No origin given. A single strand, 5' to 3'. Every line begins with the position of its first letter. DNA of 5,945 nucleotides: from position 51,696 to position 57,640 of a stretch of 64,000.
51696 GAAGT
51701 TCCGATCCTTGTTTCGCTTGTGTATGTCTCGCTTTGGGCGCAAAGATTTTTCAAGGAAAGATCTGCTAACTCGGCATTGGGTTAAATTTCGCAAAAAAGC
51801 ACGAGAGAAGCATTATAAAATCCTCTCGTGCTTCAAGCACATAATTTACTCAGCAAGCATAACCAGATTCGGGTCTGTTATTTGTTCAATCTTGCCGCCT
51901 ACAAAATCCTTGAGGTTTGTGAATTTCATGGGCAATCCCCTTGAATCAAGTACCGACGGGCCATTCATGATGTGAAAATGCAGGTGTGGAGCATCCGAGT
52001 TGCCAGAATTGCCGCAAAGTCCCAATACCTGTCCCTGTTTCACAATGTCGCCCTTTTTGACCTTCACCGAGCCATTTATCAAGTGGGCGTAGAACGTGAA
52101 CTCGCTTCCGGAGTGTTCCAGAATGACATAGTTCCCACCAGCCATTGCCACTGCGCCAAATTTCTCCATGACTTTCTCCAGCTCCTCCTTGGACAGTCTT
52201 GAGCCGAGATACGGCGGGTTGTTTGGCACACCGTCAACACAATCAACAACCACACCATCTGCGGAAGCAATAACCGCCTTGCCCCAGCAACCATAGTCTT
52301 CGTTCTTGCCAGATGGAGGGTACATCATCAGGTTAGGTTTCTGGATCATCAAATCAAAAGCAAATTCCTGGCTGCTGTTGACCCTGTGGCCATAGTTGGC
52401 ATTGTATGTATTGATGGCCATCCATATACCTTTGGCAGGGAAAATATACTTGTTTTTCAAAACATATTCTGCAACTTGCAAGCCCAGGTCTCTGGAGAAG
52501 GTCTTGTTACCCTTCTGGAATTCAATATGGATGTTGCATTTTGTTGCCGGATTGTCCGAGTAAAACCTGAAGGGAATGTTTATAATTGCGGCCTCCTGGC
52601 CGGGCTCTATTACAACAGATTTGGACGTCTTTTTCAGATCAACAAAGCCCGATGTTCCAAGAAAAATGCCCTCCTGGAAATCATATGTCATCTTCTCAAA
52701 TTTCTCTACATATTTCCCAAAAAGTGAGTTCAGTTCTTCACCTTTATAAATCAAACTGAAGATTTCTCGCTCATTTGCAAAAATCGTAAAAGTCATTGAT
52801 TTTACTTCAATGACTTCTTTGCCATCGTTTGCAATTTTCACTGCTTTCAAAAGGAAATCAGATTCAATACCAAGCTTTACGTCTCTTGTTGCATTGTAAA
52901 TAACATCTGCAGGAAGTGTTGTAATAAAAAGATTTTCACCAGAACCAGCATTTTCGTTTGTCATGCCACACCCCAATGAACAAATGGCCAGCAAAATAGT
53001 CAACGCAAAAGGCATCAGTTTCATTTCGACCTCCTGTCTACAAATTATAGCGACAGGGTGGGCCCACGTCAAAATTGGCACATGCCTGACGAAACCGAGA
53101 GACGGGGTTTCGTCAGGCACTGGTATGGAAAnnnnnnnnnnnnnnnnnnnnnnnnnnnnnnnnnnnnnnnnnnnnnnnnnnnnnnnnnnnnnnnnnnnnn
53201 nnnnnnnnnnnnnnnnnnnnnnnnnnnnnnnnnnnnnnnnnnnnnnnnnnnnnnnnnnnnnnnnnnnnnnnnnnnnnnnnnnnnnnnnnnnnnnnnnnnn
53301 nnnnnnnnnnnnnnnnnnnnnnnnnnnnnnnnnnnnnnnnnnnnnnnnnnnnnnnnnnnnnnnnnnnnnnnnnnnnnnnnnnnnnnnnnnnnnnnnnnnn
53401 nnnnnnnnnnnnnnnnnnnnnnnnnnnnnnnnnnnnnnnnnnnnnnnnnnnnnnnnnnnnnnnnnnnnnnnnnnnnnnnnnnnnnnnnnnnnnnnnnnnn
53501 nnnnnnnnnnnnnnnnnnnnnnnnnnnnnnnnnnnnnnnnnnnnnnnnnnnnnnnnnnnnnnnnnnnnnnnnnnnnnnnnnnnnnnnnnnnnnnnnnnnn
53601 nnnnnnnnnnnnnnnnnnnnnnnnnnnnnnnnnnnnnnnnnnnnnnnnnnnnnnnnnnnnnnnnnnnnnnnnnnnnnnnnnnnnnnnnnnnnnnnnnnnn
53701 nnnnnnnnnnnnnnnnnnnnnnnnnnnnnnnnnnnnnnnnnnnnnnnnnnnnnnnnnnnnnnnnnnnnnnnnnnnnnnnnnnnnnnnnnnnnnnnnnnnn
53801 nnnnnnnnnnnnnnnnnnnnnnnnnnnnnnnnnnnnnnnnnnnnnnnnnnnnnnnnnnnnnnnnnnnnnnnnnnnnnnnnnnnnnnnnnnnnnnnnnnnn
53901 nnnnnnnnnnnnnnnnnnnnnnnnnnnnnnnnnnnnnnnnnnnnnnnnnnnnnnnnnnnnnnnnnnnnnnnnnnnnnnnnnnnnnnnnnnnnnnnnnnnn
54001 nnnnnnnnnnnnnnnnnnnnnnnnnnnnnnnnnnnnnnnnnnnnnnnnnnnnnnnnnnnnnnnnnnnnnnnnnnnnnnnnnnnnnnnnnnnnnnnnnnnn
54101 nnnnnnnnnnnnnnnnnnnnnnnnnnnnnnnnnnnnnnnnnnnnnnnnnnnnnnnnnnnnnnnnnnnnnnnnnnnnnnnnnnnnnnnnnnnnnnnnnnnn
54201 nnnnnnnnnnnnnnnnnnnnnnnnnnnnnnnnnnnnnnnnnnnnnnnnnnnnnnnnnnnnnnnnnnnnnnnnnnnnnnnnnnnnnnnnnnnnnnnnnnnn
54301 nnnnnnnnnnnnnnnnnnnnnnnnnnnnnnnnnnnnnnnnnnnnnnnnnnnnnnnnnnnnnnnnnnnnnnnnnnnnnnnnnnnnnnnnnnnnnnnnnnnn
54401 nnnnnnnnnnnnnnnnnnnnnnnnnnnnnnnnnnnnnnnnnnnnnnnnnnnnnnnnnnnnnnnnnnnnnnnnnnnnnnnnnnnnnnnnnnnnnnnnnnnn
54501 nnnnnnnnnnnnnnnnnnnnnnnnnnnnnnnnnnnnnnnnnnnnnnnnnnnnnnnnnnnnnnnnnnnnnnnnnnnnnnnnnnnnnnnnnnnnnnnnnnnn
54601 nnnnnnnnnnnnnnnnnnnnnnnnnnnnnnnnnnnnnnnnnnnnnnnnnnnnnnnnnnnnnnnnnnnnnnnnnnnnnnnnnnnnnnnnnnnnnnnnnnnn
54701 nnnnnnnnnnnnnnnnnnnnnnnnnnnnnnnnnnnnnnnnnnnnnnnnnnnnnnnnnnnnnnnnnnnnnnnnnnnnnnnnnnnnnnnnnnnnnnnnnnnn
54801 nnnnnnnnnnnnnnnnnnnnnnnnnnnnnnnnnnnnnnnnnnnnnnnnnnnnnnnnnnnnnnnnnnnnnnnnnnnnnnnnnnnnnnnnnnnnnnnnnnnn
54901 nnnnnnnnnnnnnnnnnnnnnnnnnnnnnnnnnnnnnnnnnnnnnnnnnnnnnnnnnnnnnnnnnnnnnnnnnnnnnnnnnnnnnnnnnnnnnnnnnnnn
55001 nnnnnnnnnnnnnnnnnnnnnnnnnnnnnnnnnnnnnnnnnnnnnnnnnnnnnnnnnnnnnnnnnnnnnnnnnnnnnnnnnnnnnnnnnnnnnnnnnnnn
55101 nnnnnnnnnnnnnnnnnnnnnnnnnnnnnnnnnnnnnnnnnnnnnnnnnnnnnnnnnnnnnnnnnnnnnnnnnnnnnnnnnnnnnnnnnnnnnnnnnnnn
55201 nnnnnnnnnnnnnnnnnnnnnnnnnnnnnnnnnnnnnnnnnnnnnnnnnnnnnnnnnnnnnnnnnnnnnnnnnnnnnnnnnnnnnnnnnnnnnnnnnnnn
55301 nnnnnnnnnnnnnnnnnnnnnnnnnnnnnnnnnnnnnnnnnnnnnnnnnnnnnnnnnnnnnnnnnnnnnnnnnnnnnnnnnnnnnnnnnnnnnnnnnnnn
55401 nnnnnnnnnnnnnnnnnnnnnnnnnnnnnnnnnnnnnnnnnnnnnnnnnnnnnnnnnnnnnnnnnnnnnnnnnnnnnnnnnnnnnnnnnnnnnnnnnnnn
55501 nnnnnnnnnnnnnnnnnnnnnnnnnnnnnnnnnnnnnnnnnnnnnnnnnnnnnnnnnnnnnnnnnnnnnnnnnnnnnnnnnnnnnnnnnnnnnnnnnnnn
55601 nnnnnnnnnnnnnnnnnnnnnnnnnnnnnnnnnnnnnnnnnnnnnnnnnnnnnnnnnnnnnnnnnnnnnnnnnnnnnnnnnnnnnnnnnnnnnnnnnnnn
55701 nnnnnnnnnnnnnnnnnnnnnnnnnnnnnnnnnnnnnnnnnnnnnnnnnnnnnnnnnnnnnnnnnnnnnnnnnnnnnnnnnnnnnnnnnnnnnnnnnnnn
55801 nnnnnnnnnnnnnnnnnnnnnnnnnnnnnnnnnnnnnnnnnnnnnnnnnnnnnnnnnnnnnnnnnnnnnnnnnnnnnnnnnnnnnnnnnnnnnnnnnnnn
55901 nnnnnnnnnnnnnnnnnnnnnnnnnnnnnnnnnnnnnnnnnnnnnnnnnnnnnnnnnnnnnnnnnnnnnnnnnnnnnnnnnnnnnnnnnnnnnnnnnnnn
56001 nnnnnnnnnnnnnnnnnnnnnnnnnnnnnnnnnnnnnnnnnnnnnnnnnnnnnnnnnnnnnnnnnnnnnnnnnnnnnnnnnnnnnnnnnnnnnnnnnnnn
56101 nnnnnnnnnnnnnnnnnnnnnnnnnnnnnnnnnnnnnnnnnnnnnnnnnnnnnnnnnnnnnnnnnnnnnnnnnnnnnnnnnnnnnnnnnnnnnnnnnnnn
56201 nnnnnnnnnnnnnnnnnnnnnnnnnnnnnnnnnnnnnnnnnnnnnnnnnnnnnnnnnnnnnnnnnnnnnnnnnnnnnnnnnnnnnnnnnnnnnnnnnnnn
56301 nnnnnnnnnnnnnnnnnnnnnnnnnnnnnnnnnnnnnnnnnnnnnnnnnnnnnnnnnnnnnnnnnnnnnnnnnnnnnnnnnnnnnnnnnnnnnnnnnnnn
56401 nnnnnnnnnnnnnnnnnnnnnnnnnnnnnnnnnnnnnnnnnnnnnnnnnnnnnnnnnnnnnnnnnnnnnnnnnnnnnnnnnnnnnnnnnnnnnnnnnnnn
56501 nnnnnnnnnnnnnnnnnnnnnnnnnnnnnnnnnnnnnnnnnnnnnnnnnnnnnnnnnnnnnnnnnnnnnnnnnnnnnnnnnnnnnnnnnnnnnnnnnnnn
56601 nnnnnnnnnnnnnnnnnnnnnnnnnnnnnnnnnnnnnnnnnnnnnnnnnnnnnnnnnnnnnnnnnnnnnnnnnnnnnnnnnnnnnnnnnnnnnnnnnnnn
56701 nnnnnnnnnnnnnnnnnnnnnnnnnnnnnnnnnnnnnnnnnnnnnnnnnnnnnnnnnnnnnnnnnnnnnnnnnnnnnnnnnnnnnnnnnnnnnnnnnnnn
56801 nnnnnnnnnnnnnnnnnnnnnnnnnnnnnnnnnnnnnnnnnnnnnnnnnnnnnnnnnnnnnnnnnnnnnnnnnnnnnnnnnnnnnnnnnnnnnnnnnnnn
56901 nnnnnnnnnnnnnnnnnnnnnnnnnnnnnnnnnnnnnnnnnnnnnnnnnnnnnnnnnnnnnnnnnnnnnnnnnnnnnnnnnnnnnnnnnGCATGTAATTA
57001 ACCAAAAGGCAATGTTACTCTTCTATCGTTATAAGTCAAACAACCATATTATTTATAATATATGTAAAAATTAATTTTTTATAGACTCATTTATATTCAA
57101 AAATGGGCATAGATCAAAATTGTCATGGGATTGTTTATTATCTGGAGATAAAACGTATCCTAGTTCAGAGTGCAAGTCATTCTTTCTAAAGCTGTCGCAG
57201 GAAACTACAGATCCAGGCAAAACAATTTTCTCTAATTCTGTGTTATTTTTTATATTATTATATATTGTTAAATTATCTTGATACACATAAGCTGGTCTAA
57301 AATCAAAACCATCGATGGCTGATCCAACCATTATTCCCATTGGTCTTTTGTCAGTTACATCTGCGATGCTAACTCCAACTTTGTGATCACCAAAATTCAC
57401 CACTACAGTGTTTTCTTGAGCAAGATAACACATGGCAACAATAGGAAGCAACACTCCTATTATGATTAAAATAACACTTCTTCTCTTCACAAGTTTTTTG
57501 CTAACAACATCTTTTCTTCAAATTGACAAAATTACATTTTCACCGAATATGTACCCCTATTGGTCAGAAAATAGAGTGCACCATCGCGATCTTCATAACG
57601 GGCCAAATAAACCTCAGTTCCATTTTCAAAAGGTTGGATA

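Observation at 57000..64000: Low-GC island of >=6 consecutive minus-strand lipoprotein genes ending in a tandem array of mosaic paralogues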

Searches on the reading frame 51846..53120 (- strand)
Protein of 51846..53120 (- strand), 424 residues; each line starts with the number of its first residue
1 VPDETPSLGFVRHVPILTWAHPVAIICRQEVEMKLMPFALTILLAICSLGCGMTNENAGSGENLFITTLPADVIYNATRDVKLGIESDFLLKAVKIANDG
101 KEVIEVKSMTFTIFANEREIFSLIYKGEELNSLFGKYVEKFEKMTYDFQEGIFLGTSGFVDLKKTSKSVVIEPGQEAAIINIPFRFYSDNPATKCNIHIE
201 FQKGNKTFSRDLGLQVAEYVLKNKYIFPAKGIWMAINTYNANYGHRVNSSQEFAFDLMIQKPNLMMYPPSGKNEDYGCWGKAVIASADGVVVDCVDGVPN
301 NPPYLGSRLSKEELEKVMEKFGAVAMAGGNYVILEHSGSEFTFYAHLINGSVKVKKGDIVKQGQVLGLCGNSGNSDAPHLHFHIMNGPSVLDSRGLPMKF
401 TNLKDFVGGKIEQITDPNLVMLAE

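Call 9: search_protein_families(library=pfam, proteins=[window:51846-53120:-], max_evalue=1)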
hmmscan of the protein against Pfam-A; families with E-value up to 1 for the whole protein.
window:51846-53120:- (424 aa): 2 families
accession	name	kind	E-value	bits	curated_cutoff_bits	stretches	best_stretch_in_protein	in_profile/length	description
PF01551.29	Peptidase_M23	-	6.5e-17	62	28.7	1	327-387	32-90/96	Peptidase family M23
PF13533.13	Biotin_lipoyl_2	-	0.048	14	29.8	1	351-366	13-28/32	Biotin-lipoyl like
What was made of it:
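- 51846..53120 (-): Flank: M23 peptidase, used as a synteny anchor. Call 9.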

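Call 10: search_protein_families(library=ncbifam, proteins=[window:51846-53120:-], max_evalue=1)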
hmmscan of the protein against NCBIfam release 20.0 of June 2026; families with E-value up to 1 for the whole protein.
window:51846-53120:- (424 aa): 18 families
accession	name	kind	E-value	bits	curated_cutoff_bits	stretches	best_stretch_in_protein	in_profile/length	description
NF052530.1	Heli_ShapePgp3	exception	4.9e-12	45.5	300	1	328-389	197-256/270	peptidoglycan metallopeptidase Pgp3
NF008652.0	PRK11649.1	equivalog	7.1e-10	38.1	341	1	326-385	341-398/439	murein DD-endopeptidase MepM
NF053824.1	PdgNdpepShyC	equivalog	1e-09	37.9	700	1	328-385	326-381/429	peptidoglycan DD-endopeptidase ShyC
NF053825.1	PdgNdpepShyA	equivalog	1.4e-09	37.1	700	1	328-386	326-382/425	peptidoglycan DD-endopeptidase ShyA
NF052336.1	PdgHdaseHSB100310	equivalog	5e-09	35.9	500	1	327-388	86-145/316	peptidoglycan hydrolase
NF050804.1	CellDivDipMCaul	equivalog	9.2e-08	31.3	900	1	329-392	560-621/634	cell division endopeptidase DipM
NF053738.1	S2SprSpoIIQBc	equivalog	3.1e-06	27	250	1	329-387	155-213/232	stage II sporulation protein SpoIIQ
NF047755.1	LIC_10271_M23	exception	9.7e-06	25.5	180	1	330-368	149-185/207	LIC_10271 family cell wall hydrolase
NF040883.1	amid_act_ActS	equivalog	4.9e-05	22.7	375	1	329-392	168-228/242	amidase activator ActS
NF008644.1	PRK11637.1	equivalog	0.00027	20.1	270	1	329-385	317-371/385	murein hydrolase activator EnvC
NF041208.1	celldiv_DipM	equivalog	0.00032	20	740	1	329-386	351-406/419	cell division endopeptidase DipM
NF052529.1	PG_M23_Pgp6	exception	0.00036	19.3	600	1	329-385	366-420/452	peptidoglycan metallopeptidase Pgp6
NF000332.1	trim_DfrDGK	exception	0.0028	17.6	300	1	97-168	69-140/161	DfrD/DfrG/DfrK family trimethoprim-resistant dihydrofolate reductase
NF004799.0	PRK06148.1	subfamily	0.004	15.1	1128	1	326-386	472-539/1015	hypothetical protein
NF000159.1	trim_DfrD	exception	0.0074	16.1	350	1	103-169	80-146/166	trimethoprim-resistant dihydrofolate reductase DfrD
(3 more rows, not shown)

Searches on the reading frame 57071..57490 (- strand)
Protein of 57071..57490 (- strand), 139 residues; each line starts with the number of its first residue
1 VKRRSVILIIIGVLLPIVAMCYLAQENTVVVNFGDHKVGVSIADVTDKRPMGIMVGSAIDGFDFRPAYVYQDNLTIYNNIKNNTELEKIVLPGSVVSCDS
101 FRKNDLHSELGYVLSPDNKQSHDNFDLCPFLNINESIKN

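Call 9: search_protein_families(library=pfam, proteins=[window:57071-57490:-], max_evalue=1)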
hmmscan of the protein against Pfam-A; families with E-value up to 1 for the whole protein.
window:57071-57490:- (139 aa): 0 families

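Call 10: search_protein_families(library=ncbifam, proteins=[window:57071-57490:-], max_evalue=1)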
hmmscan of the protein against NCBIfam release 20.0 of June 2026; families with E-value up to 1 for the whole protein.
window:57071-57490:- (139 aa): 2 families
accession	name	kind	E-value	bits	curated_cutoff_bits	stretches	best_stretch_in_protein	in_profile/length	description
NF005900.0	PRK07874.1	equivalog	0.017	15.4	114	1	20-71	3-54/80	ATP synthase F0 subunit C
NF045785.1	OlefBLtnSynShew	equivalog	0.017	13.5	850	1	21-122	323-423/552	olefin beta-lactone synthetase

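Call 84: search_protein_families(library=padloc, proteins=[window:57071-57490:-], max_evalue=0.01)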
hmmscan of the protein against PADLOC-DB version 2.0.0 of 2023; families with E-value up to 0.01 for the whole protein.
window:57071-57490:- (139 aa): 0 families

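Call 85: search_protein_families(library=phrogs, proteins=[window:57071-57490:-], max_evalue=0.01)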
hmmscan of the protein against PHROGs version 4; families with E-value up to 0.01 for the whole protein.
window:57071-57490:- (139 aa): 0 families
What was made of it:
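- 57071..57490 (-): 139-aa protein with one N-terminal transmembrane helix. It marks the end of the low-GC block. No family matched (calls 9, 84, 85).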
